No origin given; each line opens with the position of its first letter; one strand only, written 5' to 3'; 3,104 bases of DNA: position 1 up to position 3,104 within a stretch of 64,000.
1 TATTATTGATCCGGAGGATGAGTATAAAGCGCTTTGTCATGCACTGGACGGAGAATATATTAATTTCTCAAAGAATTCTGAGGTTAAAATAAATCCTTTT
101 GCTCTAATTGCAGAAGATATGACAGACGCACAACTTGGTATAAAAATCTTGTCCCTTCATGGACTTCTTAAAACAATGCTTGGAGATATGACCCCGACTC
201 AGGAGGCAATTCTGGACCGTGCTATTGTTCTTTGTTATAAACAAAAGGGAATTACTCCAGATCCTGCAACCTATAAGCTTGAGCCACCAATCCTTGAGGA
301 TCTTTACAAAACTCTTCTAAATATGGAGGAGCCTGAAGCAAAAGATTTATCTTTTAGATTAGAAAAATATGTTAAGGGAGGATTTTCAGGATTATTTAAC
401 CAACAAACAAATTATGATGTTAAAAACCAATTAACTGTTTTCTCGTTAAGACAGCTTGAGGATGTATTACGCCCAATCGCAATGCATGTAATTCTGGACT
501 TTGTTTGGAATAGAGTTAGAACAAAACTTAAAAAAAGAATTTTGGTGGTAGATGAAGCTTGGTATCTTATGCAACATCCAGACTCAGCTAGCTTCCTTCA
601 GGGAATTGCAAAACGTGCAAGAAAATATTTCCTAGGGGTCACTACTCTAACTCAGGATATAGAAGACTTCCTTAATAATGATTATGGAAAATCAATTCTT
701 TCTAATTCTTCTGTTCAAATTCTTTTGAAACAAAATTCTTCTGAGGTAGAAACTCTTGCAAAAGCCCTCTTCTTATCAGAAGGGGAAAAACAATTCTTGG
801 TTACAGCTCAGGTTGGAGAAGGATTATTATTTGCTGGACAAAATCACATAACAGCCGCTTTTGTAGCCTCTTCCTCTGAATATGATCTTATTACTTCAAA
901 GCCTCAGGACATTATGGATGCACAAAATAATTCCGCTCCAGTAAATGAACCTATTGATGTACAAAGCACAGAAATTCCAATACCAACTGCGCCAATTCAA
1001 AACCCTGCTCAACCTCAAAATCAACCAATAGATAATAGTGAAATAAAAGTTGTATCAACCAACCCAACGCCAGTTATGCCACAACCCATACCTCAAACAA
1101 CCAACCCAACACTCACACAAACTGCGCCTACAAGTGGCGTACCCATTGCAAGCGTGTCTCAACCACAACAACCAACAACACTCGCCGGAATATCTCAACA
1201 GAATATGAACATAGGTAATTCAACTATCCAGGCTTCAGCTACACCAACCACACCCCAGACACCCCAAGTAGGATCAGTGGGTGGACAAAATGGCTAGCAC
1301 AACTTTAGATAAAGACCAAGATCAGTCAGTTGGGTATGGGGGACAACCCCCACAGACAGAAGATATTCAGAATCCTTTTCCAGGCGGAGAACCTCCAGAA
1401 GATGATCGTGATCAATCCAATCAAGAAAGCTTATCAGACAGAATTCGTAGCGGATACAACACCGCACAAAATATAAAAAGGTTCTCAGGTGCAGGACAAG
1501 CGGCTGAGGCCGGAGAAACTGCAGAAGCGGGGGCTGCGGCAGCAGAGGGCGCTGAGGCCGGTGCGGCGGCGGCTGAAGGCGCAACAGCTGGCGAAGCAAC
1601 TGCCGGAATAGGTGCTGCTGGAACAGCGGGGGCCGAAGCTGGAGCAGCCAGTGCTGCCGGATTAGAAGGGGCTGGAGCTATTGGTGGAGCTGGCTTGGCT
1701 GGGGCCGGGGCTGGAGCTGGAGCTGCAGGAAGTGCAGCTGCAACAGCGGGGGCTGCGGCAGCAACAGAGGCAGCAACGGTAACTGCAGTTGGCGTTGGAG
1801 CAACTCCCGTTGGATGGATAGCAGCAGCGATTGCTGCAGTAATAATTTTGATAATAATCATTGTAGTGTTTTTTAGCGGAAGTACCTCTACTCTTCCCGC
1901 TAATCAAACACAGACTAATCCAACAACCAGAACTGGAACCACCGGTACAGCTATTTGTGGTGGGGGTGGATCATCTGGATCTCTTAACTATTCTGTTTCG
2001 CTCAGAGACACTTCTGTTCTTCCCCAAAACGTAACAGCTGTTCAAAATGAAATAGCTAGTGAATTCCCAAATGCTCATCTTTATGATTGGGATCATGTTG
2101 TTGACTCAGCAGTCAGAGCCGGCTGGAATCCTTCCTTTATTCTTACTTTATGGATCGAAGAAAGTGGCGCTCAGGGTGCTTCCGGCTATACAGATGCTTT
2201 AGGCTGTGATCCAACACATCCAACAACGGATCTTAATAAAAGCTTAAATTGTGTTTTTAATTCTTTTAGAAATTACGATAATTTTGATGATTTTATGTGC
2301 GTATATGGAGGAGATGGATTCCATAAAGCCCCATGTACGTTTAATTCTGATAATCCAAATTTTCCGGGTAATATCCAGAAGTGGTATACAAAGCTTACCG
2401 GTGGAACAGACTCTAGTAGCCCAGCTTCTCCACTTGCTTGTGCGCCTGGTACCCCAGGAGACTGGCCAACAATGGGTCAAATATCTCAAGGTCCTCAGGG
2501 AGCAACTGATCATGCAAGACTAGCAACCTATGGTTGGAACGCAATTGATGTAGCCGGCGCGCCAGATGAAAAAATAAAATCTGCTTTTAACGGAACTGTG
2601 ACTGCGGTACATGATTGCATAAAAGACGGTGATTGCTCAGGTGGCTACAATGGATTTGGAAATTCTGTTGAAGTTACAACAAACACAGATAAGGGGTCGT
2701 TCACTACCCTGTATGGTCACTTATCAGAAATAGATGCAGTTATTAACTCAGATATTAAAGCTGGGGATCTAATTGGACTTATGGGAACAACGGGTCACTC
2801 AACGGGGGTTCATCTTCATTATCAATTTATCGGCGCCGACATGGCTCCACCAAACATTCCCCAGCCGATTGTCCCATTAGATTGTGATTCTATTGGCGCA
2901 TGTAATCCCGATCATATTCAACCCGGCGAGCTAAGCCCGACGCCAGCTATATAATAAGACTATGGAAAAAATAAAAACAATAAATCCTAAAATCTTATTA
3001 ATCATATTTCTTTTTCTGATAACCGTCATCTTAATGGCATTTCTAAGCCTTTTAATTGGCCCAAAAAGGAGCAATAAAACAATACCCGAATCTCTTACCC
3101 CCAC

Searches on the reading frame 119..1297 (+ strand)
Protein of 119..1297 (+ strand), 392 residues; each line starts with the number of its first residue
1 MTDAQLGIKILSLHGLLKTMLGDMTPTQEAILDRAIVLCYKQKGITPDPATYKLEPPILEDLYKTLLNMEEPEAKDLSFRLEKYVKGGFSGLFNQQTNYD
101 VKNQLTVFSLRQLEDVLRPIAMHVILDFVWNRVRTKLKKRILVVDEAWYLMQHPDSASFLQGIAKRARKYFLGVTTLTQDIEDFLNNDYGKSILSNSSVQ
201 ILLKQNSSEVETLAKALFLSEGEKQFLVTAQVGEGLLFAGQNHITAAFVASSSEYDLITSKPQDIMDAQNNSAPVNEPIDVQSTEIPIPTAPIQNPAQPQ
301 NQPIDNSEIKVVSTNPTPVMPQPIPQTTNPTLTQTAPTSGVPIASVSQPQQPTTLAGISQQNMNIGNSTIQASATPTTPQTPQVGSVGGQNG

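Call 12: search_protein_families(library=ncbifam, proteins=[window:119-1297:+], max_evalue=0.00001)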
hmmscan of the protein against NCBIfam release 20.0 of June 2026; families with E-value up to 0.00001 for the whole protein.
window:119-1297:+ (392 aa): 8 families
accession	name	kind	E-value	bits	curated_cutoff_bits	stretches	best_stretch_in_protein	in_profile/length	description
NF045971.1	conju_CD1110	equivalog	8.8e-56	189.6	325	1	9-244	497-732/752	VirB4-like conjugal transfer ATPase, CD1110 family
TIGR02746.1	TraC-F-type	equivalog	3.1e-31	108.1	567.05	1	9-229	512-735/800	type IV secretion system protein TraC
NF045975.1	VirB4_plasma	equivalog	3.1e-28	98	590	1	12-243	605-877/894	Mbov_0397 family ICE element conjugal transfer ATPase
TIGR00929.1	VirB4_CagE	subfamily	7.1e-22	77.4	643.1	1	23-229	530-726/792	VirB4 family type IV secretion/conjugal transfer ATPase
TIGR03783.1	Bac_Flav_CT_G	subfamily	5.4e-14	51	261.55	1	59-227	576-757/829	TraG family conjugative transposon ATPase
NF010278.0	PRK13721.1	subfamily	3.7e-09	35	1177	1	77-213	622-769/874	type IV secretion system protein TraC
NF010447.0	PRK13873.1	equivalog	5.6e-07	27.9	1020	1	78-208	576-707/815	conjugal transfer protein TrbE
NF010473.0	PRK13898.1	equivalog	5.8e-06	24.6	1050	1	85-227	588-731/801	type IV secretion system ATPase VirB4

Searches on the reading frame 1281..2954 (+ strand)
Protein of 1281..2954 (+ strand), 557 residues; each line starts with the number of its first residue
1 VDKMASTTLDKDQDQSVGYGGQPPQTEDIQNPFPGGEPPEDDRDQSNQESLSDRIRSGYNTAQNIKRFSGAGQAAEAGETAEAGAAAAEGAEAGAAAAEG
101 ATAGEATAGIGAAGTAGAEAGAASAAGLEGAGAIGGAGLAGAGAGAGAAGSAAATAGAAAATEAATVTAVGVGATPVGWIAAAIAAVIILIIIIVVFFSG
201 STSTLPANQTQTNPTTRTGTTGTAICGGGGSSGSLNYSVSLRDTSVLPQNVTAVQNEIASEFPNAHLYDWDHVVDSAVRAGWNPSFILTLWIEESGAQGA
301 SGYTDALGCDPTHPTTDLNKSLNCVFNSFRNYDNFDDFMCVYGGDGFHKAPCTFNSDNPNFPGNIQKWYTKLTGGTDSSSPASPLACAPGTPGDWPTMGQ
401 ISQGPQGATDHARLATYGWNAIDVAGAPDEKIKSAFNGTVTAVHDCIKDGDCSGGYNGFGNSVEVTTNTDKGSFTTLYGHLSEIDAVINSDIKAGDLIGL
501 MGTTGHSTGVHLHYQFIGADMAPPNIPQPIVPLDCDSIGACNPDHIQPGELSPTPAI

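Call 12: search_protein_families(library=ncbifam, proteins=[window:1281-2954:+], max_evalue=0.00001)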
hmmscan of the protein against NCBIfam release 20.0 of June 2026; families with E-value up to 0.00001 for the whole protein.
window:1281-2954:+ (557 aa): 5 families
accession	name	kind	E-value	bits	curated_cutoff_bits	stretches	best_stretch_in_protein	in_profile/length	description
NF052336.1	PdgHdaseHSB100310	equivalog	7.4e-07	28.8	500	1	394-516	36-141/316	peptidoglycan hydrolase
NF052530.1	Heli_ShapePgp3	exception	8.4e-07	28.4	300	1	469-516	205-251/270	peptidoglycan metallopeptidase Pgp3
NF008652.0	PRK11649.1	equivalog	3.4e-06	26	341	1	473-516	354-397/439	murein DD-endopeptidase MepM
NF053825.1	PdgNdpepShyA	equivalog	5.3e-06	25.4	700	1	472-519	336-383/425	peptidoglycan DD-endopeptidase ShyA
NF053824.1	PdgNdpepShyC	equivalog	6.1e-06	25.4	700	0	455-517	321-381/429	peptidoglycan DD-endopeptidase ShyC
